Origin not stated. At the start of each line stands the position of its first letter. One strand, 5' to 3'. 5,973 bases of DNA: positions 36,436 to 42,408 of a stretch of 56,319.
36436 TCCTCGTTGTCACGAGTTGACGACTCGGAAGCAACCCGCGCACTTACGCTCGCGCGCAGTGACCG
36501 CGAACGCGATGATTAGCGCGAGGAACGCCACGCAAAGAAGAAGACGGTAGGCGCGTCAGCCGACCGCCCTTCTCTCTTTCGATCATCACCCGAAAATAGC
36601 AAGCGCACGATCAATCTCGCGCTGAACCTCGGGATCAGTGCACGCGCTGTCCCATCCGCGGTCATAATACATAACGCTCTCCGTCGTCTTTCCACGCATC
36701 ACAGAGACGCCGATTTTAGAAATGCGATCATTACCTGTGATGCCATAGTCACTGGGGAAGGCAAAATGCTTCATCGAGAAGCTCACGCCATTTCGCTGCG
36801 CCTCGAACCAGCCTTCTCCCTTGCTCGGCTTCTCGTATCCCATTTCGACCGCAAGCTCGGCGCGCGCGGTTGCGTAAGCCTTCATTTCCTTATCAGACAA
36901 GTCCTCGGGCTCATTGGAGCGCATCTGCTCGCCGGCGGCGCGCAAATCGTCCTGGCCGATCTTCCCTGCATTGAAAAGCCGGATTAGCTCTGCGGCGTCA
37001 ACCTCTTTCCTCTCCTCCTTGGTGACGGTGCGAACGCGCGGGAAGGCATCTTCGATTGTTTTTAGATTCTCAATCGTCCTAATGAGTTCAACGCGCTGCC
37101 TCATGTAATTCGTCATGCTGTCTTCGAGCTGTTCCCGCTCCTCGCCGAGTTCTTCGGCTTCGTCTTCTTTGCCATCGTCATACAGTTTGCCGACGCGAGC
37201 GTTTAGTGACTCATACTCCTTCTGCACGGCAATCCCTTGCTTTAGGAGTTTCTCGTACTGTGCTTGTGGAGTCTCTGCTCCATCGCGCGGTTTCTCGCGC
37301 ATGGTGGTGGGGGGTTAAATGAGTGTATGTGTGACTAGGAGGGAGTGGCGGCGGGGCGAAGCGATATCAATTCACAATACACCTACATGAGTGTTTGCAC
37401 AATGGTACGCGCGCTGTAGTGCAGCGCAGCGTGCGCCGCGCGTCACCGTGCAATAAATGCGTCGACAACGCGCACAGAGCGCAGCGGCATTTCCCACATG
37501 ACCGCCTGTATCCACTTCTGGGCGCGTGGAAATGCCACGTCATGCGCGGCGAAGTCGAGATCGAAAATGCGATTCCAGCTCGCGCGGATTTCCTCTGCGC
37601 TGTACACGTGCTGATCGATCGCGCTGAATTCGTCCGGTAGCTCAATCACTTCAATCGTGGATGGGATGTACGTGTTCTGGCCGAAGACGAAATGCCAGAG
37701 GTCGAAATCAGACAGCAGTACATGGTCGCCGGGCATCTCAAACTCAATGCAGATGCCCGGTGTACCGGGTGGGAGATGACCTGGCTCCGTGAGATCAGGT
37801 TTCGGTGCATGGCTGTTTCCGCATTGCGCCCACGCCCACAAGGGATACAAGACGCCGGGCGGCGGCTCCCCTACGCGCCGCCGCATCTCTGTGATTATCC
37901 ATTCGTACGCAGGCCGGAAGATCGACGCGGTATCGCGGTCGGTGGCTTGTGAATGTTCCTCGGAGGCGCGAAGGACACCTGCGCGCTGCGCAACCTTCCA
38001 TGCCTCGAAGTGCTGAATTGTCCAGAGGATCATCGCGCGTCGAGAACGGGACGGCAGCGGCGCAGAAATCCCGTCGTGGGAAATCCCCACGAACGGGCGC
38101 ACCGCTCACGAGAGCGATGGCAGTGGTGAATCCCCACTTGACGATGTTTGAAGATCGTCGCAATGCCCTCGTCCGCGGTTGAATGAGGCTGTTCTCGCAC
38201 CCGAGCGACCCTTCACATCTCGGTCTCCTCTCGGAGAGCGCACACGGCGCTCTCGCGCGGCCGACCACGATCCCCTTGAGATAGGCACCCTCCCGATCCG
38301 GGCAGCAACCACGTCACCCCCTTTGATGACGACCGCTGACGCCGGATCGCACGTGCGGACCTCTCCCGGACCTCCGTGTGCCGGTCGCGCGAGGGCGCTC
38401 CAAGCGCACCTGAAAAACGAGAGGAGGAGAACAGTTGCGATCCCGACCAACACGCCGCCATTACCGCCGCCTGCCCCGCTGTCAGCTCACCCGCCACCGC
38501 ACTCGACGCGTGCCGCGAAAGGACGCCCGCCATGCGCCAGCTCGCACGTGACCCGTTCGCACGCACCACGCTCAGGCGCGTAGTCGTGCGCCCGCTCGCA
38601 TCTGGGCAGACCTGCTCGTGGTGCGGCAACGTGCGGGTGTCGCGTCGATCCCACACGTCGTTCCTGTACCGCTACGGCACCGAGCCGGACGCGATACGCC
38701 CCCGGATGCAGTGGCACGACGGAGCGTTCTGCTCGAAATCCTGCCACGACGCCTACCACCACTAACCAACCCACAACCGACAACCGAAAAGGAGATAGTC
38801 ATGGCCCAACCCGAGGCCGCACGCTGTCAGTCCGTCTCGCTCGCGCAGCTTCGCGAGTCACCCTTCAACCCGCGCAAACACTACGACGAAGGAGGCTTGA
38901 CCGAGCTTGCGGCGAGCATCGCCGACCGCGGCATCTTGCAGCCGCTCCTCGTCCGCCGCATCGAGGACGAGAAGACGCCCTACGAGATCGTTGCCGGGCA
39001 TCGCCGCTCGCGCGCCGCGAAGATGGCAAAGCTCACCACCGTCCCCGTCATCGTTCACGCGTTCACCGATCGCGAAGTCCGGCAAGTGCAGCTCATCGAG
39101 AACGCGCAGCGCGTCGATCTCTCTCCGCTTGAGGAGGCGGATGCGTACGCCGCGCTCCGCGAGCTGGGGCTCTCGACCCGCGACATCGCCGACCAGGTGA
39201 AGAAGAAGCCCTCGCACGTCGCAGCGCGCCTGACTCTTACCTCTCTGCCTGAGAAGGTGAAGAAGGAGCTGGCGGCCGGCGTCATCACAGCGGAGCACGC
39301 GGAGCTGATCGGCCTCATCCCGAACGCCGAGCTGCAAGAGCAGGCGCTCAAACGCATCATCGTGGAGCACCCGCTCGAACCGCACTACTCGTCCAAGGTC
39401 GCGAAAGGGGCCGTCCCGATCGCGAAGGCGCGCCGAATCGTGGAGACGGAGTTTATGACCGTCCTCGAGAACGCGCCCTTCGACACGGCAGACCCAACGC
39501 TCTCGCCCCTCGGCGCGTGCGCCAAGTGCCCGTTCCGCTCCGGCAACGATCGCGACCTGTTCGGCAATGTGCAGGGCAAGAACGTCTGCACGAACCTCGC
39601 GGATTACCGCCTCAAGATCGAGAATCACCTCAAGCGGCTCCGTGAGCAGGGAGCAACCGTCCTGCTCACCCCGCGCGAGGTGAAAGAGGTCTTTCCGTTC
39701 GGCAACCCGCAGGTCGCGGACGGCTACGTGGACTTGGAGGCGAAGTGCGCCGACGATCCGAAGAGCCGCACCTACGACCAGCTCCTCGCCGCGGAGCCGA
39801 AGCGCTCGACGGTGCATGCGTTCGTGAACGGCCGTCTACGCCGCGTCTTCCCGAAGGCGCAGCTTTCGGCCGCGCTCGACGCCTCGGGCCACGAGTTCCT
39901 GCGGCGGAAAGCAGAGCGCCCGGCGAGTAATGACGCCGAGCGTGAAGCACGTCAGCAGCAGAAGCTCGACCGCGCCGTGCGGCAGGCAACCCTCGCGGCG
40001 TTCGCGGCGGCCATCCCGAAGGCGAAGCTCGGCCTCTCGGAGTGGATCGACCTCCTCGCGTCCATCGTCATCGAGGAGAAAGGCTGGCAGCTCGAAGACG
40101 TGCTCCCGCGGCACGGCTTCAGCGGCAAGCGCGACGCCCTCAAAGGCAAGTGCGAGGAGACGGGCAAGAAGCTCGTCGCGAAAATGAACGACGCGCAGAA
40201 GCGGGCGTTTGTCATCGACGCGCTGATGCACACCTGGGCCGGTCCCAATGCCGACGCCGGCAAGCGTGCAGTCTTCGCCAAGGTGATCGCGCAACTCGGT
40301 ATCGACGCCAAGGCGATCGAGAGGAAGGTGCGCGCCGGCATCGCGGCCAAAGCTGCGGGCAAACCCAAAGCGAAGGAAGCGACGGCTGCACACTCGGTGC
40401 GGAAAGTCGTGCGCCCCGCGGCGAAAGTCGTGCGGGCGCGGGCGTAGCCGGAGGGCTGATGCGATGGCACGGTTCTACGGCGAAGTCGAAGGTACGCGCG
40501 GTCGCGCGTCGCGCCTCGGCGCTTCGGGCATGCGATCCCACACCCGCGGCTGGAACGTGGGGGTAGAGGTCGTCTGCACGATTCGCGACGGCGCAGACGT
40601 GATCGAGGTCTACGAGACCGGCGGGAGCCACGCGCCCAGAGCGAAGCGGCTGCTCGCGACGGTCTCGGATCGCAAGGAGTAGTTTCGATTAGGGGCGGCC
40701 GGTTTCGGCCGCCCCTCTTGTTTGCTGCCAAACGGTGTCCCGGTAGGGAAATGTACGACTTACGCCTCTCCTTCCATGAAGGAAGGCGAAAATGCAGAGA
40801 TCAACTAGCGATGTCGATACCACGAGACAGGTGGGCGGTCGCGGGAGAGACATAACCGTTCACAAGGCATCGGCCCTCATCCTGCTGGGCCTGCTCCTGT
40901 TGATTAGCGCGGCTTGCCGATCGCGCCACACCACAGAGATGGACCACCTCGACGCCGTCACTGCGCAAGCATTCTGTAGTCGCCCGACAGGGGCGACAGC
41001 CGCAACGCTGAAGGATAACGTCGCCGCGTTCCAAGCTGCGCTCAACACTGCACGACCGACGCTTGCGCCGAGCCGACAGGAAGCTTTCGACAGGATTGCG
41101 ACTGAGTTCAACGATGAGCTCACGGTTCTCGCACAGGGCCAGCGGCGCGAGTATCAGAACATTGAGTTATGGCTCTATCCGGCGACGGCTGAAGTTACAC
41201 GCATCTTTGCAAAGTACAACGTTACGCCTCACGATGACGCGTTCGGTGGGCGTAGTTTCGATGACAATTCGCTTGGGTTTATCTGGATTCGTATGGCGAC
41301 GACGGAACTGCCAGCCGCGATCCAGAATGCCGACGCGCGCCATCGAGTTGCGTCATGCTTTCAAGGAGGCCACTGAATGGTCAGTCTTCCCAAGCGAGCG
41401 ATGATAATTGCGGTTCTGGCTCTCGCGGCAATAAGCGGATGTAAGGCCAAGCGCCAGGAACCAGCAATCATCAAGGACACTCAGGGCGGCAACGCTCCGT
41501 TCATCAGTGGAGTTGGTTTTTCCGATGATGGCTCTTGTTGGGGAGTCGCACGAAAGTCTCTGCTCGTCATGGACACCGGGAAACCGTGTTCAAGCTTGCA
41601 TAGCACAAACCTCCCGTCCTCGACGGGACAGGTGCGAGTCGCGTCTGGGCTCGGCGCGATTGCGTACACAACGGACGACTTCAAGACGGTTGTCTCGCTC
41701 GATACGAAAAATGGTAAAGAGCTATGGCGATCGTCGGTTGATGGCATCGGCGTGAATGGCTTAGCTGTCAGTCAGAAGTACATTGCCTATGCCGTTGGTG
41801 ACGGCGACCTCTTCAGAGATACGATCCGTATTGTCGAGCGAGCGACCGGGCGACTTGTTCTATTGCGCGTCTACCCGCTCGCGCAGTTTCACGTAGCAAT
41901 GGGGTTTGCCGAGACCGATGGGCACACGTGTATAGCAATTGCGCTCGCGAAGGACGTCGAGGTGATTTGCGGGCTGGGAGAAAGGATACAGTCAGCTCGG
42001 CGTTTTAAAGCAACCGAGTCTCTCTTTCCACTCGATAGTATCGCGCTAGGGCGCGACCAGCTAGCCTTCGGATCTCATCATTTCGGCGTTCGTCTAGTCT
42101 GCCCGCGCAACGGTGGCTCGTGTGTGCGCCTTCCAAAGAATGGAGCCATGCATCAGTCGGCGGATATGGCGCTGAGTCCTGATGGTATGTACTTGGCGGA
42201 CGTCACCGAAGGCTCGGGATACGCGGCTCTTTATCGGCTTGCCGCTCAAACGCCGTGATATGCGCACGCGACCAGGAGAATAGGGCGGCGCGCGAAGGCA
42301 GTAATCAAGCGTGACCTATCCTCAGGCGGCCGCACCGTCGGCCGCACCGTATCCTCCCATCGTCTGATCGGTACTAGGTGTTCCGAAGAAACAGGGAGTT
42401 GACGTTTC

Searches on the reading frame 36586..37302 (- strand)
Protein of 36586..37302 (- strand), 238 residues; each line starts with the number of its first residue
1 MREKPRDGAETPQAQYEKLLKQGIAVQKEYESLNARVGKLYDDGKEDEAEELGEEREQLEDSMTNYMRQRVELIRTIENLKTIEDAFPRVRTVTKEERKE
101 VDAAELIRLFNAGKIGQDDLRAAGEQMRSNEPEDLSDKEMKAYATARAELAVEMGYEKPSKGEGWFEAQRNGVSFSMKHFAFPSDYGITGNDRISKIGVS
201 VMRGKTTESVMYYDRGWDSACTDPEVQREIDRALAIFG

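Call 58: search_protein_families(library=pfam, proteins=[window:36586-37302:-], max_evalue=0.0001)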
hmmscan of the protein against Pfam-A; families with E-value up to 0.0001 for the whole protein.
window:36586-37302:- (238 aa): 1 family
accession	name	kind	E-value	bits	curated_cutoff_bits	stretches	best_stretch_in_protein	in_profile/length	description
PF24726.1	DUF7678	-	1e-11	45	27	1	165-234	2-68/72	Domain of unknown function (DUF7678)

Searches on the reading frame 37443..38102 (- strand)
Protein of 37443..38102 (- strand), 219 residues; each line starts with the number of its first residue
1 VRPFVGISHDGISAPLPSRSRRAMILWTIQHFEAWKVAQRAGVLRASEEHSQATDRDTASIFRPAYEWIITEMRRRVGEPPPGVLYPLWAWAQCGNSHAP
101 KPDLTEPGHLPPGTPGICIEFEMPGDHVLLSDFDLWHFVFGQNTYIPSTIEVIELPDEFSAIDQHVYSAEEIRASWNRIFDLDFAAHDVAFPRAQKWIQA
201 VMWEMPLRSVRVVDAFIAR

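Call 58: search_protein_families(library=pfam, proteins=[window:37443-38102:-], max_evalue=0.0001)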
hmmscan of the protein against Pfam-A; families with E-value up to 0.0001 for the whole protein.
window:37443-38102:- (219 aa): 1 family
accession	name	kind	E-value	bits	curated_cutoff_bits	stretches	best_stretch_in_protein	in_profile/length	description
PF12952.12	DUF3841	-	6.1e-28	98.2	27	1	25-205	1-172/178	Domain of unknown function (DUF3841)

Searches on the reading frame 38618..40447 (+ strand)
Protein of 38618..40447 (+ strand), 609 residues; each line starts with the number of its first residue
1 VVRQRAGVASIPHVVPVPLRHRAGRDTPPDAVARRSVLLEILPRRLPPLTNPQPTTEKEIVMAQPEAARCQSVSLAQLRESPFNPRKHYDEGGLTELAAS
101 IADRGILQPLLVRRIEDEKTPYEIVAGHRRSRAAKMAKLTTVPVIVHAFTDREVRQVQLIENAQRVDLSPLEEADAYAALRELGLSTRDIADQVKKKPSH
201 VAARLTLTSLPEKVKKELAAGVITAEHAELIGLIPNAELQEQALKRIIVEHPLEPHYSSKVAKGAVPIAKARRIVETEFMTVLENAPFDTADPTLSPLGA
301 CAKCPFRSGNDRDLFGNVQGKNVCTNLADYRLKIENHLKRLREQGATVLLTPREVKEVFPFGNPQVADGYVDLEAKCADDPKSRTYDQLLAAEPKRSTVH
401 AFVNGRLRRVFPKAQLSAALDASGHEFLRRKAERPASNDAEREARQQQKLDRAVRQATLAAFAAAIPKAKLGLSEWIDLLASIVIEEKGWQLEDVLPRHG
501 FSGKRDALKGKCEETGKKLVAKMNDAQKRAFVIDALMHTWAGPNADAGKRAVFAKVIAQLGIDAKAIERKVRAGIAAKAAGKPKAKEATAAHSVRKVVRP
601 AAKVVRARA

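Call 58: search_protein_families(library=pfam, proteins=[window:38618-40447:+], max_evalue=0.0001)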
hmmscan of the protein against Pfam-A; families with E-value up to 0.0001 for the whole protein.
window:38618-40447:+ (609 aa): 2 families
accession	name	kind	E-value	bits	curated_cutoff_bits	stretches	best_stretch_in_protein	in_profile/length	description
PF02195.25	ParB_N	-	2.1e-26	92.2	26.3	1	71-164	4-95/95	ParB N-terminal domain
PF17762.8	HTH_ParB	-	1.5e-14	54.4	22.6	1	167-250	2-86/102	ParB HTH domain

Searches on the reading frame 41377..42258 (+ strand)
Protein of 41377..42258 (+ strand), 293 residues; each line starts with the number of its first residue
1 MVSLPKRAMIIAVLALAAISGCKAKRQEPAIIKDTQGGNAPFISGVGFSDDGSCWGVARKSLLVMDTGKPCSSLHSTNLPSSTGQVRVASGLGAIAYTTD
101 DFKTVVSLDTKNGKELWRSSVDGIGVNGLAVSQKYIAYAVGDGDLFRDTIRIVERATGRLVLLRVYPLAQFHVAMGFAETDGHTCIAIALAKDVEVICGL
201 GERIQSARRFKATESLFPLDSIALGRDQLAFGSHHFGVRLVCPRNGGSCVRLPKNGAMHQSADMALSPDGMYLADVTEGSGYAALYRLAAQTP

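Call 58: search_protein_families(library=pfam, proteins=[window:41377-42258:+], max_evalue=0.0001)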
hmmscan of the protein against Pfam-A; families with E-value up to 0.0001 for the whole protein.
window:41377-42258:+ (293 aa): 1 family
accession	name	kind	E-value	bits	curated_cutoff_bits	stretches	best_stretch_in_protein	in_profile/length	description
PF13360.13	PQQ_2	-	9.5e-05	22.6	27.6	0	81-158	24-93/233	Outer membrane protein assembly factor BamB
